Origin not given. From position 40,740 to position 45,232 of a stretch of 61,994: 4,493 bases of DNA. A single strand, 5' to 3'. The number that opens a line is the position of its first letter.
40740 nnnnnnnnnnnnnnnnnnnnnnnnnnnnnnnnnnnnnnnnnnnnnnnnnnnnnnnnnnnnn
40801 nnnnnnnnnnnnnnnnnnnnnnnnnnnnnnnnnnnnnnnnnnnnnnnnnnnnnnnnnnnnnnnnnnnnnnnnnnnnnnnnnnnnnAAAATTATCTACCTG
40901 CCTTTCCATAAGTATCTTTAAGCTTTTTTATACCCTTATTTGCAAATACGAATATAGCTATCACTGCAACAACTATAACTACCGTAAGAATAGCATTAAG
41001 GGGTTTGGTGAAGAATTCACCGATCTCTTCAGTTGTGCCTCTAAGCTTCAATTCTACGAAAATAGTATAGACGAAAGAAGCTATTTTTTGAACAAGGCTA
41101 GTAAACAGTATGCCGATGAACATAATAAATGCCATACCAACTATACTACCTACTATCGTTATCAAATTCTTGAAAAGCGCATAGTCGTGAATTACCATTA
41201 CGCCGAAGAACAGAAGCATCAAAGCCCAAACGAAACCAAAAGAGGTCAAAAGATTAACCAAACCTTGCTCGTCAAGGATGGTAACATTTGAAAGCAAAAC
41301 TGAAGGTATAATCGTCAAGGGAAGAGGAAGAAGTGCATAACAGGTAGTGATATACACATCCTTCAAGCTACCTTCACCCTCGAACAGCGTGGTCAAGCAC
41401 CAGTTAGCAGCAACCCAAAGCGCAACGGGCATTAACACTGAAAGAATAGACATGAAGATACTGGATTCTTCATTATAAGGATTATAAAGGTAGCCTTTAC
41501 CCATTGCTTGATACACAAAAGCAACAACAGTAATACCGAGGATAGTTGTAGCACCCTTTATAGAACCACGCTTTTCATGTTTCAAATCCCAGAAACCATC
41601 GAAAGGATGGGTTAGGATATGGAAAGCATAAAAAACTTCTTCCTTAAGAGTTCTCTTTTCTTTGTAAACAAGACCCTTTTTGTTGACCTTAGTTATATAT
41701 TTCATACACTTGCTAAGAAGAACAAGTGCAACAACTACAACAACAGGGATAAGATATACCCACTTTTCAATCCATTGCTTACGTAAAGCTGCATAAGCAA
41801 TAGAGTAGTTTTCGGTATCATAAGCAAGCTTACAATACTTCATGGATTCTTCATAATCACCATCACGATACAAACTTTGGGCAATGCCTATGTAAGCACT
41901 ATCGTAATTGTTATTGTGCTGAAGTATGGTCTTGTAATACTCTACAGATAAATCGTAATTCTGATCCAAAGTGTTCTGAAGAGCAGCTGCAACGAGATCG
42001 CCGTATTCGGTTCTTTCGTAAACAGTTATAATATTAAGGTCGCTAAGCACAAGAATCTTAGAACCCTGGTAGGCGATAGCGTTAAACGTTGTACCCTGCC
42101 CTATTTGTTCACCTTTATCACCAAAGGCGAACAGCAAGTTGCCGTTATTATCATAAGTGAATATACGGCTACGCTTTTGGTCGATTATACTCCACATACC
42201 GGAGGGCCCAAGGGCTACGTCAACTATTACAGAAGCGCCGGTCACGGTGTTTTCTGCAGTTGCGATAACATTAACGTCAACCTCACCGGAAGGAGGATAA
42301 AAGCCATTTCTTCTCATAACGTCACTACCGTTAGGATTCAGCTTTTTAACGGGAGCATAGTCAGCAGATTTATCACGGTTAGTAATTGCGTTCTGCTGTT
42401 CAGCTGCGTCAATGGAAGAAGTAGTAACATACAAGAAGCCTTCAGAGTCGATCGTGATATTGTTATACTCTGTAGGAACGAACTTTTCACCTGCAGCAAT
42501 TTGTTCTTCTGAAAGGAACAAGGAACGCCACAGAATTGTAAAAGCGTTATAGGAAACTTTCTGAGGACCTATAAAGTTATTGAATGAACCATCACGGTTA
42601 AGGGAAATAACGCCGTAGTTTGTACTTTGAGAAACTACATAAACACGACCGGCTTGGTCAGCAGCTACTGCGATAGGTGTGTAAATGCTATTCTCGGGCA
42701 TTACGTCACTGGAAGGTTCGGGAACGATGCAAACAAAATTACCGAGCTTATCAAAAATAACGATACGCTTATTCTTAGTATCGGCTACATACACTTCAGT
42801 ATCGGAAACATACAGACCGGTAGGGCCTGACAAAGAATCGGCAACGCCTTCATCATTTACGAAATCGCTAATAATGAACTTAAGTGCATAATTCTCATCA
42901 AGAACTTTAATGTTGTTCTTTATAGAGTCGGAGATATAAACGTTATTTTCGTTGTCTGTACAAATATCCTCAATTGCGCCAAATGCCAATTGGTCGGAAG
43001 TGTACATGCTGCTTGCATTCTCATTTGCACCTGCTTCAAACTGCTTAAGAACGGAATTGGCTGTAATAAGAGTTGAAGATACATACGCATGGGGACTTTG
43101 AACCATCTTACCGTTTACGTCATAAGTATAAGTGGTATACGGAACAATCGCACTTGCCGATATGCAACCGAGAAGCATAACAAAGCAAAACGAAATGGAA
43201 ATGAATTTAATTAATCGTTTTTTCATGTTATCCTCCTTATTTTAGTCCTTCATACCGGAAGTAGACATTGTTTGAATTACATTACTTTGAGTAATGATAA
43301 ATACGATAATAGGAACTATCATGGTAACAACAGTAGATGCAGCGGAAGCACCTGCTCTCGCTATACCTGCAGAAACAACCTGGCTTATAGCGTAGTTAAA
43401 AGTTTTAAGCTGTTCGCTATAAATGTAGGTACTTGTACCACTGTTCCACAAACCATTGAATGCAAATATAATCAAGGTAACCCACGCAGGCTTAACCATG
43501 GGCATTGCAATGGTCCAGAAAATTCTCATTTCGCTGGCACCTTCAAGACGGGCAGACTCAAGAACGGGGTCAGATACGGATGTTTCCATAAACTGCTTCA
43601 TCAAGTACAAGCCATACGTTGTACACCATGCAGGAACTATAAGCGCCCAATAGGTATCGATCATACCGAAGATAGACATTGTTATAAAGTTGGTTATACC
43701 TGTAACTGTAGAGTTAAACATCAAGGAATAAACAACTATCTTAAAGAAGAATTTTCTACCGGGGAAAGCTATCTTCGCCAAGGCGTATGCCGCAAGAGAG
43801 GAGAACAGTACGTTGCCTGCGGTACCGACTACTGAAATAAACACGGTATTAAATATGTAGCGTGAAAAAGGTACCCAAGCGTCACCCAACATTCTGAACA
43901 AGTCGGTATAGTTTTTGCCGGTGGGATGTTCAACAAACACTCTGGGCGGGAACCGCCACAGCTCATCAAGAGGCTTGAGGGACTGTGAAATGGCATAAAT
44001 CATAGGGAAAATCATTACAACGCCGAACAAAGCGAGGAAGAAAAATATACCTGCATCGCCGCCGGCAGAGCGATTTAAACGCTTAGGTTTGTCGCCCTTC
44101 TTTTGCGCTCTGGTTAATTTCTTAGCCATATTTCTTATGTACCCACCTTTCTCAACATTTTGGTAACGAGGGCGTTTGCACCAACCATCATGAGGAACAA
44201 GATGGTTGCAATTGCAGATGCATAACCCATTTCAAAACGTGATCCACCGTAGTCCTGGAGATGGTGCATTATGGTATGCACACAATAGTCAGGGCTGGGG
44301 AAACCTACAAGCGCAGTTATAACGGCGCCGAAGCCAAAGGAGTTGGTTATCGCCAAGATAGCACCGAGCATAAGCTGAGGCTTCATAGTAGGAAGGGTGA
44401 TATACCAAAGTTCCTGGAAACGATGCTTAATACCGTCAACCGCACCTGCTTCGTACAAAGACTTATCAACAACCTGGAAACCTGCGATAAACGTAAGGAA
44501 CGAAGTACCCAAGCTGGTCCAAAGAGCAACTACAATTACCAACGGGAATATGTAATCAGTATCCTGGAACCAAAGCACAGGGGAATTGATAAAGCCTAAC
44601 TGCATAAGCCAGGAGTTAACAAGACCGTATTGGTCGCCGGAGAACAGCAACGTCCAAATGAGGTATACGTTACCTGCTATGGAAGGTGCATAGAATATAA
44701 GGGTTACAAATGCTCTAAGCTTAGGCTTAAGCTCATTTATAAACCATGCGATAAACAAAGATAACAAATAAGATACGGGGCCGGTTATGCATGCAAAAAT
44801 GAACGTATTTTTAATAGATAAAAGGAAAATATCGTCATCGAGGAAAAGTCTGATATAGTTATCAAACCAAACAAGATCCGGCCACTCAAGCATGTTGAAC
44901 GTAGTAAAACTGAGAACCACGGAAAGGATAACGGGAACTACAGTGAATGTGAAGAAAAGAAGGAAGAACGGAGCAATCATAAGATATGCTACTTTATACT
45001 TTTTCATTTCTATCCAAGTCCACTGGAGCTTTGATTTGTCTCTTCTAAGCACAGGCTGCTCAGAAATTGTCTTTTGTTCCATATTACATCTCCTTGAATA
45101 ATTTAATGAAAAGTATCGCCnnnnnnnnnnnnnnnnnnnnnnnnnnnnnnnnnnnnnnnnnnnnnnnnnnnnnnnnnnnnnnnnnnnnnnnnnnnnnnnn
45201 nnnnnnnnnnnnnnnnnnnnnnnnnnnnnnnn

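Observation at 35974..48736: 12.7 kb operon: one giant binding protein, two permease pairs, an NHL-TPR-Yip1 fusion and a ~950-aa unknown, but no ATPase or regulator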

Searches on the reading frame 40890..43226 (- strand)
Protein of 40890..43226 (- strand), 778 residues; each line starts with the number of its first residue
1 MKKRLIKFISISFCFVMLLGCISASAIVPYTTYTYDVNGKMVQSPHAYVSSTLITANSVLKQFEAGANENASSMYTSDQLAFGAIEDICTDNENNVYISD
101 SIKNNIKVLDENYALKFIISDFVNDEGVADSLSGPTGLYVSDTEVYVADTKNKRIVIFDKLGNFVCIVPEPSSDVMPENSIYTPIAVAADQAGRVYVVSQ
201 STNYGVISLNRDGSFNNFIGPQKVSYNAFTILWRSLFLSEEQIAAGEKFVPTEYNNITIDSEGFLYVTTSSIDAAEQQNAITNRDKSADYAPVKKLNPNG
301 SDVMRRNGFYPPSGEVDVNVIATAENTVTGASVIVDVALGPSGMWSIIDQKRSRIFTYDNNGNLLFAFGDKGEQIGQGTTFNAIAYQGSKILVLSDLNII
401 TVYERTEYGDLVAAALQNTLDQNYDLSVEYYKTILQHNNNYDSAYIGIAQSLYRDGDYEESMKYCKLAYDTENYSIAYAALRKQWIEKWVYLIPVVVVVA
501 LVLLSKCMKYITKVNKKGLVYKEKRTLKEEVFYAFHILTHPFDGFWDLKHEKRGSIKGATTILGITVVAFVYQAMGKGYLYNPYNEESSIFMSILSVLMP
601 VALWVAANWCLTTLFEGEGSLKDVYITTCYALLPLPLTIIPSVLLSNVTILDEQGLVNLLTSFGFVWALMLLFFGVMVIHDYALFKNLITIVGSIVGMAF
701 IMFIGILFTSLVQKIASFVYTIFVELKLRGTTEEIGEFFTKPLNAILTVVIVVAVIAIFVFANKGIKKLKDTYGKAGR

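Call 5: search_protein_families(library=pfam, proteins=[window:40890-43226:-], max_evalue=0.01)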
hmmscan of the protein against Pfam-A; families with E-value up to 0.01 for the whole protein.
window:40890-43226:- (778 aa): 7 families
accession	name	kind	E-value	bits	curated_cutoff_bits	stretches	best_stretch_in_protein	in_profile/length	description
PF04893.22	Yip1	-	8.5e-15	55.5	28.6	1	535-704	1-171/173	Yip1 domain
PF01436.27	NHL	-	2.2e-09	37.3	20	1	132-158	1-28/28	NHL repeat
PF06739.17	SBBP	-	8.1e-05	22.9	20.5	0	252-270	13-31/38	Beta-propeller repeat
PF24575.1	TPR_Slam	-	0.0017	19.2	35.2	1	413-461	52-100/104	Surface lipoprotein assembly modifier, N-terminal TPR repeats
PF14559.12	TPR_19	-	0.0034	18.1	25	1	422-482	5-65/68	Tetratricopeptide repeat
PF07494.17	Reg_prop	-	0.0041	17.6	20.4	0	253-270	6-23/24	Two component regulator propeller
PF07719.23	TPR_2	-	0.0066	16.9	27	0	444-468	3-27/34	Tetratricopeptide repeat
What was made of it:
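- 40890..43226 (-): Gene D: signal peptide, six-blade NHL propeller plus TPR ectodomain (aa ~28-489), TM 490-508, conserved cytoplasmic motif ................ (540-555), Yip1 TM bundle (589-724), last TM 743-761. Yip1 55.5 bits and NHL 37 bits (call 5).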

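Call 6: search_protein_families(library=ncbifam, proteins=[window:40890-43226:-], max_evalue=0.01)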
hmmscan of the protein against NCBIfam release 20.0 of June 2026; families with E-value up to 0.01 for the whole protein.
window:40890-43226:- (778 aa): 1 family
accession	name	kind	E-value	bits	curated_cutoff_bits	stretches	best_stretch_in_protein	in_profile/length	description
NF035926.1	scyF_NHL_VPEP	equivalog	1.6e-13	50.6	350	1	87-217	156-281/376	scytonemin biosynthesis PEP-CTERM protein ScyF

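Call 22: search_solved_structures(query=window:40890-43226:-, max_evalue=1)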
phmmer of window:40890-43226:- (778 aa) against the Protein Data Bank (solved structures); distinct sequences matched with E-value up to 1: 65 (the best 60 are shown).
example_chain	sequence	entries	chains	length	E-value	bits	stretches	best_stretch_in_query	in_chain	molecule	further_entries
6d69_A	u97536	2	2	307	1.6e-10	43.1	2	89-218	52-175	NHL Repeat Region of D. melanogaster Thin | Thin, isoform D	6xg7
6f0t_A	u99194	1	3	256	1.3e-09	40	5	132-207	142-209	Pizza6-SFW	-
3wwa_A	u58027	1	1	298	1.6e-09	39.7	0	132-207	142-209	Pizza7H protein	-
6rej_A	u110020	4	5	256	2e-09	39.4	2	132-207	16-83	Pizza6-SH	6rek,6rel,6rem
6qsd_A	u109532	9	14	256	2.8e-09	38.9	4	132-207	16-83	Pizza6S | Pizza6-S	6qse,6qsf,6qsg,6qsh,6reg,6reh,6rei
7zpw_A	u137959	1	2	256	1.1e-08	36.9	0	132-207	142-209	Pizza6-TSK-TSH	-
7zpz_A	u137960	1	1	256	1.3e-08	36.7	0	132-207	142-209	Pizza6-TSR-TSH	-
3ww9_A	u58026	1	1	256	1.3e-08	36.7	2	132-207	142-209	pizza6 protein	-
6f0s_A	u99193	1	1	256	2.6e-08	35.7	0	133-207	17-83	Pizza6-SYW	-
6ren_A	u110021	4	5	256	4.6e-08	34.9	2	132-209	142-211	3fPizza6-SH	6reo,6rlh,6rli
7zcj_A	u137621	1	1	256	5.3e-08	34.7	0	132-207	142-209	Pizza6-TNH-TSH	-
1rwi_B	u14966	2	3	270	1.8e-07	32.9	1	130-206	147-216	Serine/threonine-protein kinase pknD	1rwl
7qrw_A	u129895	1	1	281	1.9e-07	32.8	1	86-195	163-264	Isoform 4 of Tripartite motif-containing protein 3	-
6f0q_A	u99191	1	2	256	2.3e-07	32.6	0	133-208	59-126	Pizza6-AYW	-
6i3b_A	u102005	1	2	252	2.3e-07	32.6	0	134-207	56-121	cPizza6-AYW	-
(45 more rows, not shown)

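Call 66: search_solved_structures(query=A5, max_evalue=0.1)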
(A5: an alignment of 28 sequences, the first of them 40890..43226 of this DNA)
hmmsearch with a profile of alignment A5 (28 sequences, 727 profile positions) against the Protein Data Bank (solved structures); distinct sequences matched with E-value up to 0.1: 104 (the best 60 are shown).
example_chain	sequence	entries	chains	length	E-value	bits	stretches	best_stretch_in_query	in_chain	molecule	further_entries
3wwa_A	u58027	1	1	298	9.7e-48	166.3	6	76-165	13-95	Pizza7H protein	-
6ren_A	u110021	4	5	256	6.2e-34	120.7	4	76-194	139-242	3fPizza6-SH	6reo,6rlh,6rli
6f0s_A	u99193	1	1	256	1.5e-32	116.1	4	76-200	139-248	Pizza6-SYW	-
6rej_A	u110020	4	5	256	1.1e-31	113.2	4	76-165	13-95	Pizza6-SH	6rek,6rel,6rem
9qhb_A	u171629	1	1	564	1.5e-31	112.8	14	417-468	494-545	Engineered tetratricopeptide repeat protein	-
6i3a_A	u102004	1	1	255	6e-28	100.9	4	76-194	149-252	v22Pizza6-AYW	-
3ww9_A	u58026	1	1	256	1.2e-27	99.9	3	76-165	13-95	pizza6 protein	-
6qsd_A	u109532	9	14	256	1.6e-27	99.4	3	76-165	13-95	Pizza6S | Pizza6-S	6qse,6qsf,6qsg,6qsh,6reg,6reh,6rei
6f0t_A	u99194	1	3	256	2.9e-27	98.6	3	76-165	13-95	Pizza6-SFW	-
7zpw_A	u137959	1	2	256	3.8e-26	94.9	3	76-165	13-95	Pizza6-TSK-TSH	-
7zqg_A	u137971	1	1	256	4.2e-26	94.8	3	76-165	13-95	Pizza6-KSH-TSH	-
7zph_A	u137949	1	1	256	5.9e-26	94.3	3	76-165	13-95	Pizza6-TNK-RSH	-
7zcj_A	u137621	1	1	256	1.1e-25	93.3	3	76-165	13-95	Pizza6-TNH-TSH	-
7zq2_A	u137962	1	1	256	1.6e-25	92.8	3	76-165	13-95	Pizza6-RSH-TSH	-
7zpz_A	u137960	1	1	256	1.8e-25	92.7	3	76-165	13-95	Pizza6-TSR-TSH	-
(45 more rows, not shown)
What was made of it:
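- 40890..43226 (-): Profile versus PDB: NHL propellers, PknD sensor E 7e-21, TPR (call 66).
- The NHL ectodomain resembles the PknD sensor domain (call 66).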

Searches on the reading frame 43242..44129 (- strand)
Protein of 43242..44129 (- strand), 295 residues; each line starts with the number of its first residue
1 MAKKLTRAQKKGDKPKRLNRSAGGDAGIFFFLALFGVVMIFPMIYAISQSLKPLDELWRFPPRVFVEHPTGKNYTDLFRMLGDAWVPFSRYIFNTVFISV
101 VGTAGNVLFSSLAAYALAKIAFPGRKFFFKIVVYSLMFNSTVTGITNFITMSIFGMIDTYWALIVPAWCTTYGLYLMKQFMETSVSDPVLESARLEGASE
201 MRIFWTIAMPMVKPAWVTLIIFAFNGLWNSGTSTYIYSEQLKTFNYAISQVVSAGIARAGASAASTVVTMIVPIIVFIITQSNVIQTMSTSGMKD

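Call 5: search_protein_families(library=pfam, proteins=[window:43242-44129:-], max_evalue=0.01)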
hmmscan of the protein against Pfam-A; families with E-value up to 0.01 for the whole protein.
window:43242-44129:- (295 aa): 1 family
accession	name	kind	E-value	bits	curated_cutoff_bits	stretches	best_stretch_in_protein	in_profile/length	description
PF00528.27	BPD_transp_1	-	8.6e-05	22.8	26.4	1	112-284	7-178/184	Binding-protein-dependent transport system inner membrane component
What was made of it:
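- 43242..44129 (-): Gene C: MalG/UgpE-type permease of pair 1 (295 aa), EAA loop at aa 191. The Pfam hit (22.8 bits) is below the gathering score (call 5).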

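Call 6: search_protein_families(library=ncbifam, proteins=[window:43242-44129:-], max_evalue=0.01)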
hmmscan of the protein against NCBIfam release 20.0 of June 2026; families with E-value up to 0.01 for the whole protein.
window:43242-44129:- (295 aa): 12 families
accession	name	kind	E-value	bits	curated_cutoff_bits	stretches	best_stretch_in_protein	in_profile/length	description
NF008210.0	PRK10973.1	equivalog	5.3e-21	75.5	297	1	37-288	21-276/281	sn-glycerol-3-phosphate ABC transporter permease UgpE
NF040932.1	ABC_arch_GlcU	equivalog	4.9e-15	55.9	340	1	31-289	8-265/272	glucose ABC transporter permease GlcU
NF008231.0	PRK10998.1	equivalog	2.4e-12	47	261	1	30-295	18-296/296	maltose ABC transporter permease MalG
NF007047.0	PRK09500.1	equivalog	2.8e-08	33.7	326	1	93-281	61-249/257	spermidine/putrescine ABC transporter permease PotC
TIGR02139.1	permease_CysT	equivalog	4.7e-06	26.4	246.1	1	95-289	55-262/265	sulfate ABC transporter permease subunit CysT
TIGR02141.1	modB_ABC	equivalog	6.1e-06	26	182.6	1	97-260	5-185/208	molybdate ABC transporter permease subunit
NF006939.0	PRK09421.1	equivalog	1.7e-05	24.3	262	1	96-279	16-216/230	molybdate ABC transporter permease subunit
NF040839.1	tungstate_WtpB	equivalog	6e-05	22.8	340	1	73-279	29-243/251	tungstate ABC transporter permease WtpB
TIGR01581.1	Mo_ABC_porter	hypoth_equivalog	8.8e-05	22.1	210.3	1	99-225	30-169/225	ABC transporter permease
TIGR00969.1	3a0106s02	subfamily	0.00068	19.2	240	1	93-286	64-270/272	sulfate ABC transporter permease subunit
TIGR03262.1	PhnU2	equivalog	0.0031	16.2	593.25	1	90-224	54-198/546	putative 2-aminoethylphosphonate ABC transporter permease subunit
TIGR02140.1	permease_CysW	equivalog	0.0078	15.7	329.1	0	95-279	52-249/261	sulfate ABC transporter permease subunit CysW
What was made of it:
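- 43242..44129 (-): UgpE 75 bits and MalG 47 bits (call 6).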

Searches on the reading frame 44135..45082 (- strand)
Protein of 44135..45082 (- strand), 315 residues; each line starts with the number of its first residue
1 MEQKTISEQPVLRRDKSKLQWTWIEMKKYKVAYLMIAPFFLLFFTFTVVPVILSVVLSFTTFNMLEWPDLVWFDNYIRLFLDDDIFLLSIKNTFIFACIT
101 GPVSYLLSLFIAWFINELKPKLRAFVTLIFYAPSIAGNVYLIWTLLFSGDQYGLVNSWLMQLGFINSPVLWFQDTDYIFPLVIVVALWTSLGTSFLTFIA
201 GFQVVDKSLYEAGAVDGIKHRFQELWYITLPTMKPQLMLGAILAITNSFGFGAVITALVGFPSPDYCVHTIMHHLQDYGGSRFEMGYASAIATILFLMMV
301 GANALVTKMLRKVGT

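Call 5: search_protein_families(library=pfam, proteins=[window:44135-45082:-], max_evalue=0.01)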
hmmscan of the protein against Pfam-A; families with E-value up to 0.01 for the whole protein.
window:44135-45082:- (315 aa): 1 family
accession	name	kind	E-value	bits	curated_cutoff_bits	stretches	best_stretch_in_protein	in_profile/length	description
PF00528.27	BPD_transp_1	-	1e-10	42.1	26.4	1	107-307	4-176/184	Binding-protein-dependent transport system inner membrane component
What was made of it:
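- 44135..45082 (-): Gene B: MalF/UgpA-type permease of pair 1 (315 aa), EAA loop at aa 211. BPD_transp_1 42 bits (call 5).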

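Call 6: search_protein_families(library=ncbifam, proteins=[window:44135-45082:-], max_evalue=0.01)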
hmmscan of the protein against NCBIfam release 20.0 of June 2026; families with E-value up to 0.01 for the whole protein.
window:44135-45082:- (315 aa): 10 families
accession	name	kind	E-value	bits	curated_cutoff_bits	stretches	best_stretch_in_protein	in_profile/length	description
NF007852.0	PRK10561.1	equivalog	3.3e-13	50.1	335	1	30-301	12-279/295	sn-glycerol-3-phosphate ABC transporter permease UgpA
NF040931.1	ABC_arch_GlcT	equivalog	7.6e-13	48.7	360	1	41-298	6-259/278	glucose ABC transporter permease GlcT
NF007044.0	PRK09497.1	equivalog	3.3e-11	43.2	348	1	30-293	6-260/285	spermidine/putrescine ABC transporter permease PotB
NF007963.0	PRK10683.1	equivalog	1.6e-07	31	489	1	32-300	36-299/317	putrescine ABC transporter permease PotH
TIGR01581.1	Mo_ABC_porter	hypoth_equivalog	5.7e-07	29.2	210.3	1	89-256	30-180/225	ABC transporter permease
NF008232.0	PRK10999.1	equivalog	2.2e-06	26.7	392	1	73-308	267-512/520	maltose ABC transporter permease MalF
NF006939.0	PRK09421.1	equivalog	1.2e-05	24.8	262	1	87-310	13-224/230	molybdate ABC transporter permease subunit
TIGR02141.1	modB_ABC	equivalog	3e-05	23.7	182.6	1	94-265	4-166/208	molybdate ABC transporter permease subunit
TIGR00969.1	3a0106s02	subfamily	0.00028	20.4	240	1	47-300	31-260/272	sulfate ABC transporter permease subunit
TIGR02140.1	permease_CysW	equivalog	0.00053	19.5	329.1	1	42-258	12-208/261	sulfate ABC transporter permease subunit CysW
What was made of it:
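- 44135..45082 (-): UgpA, GlcT and MalF hits (call 6).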
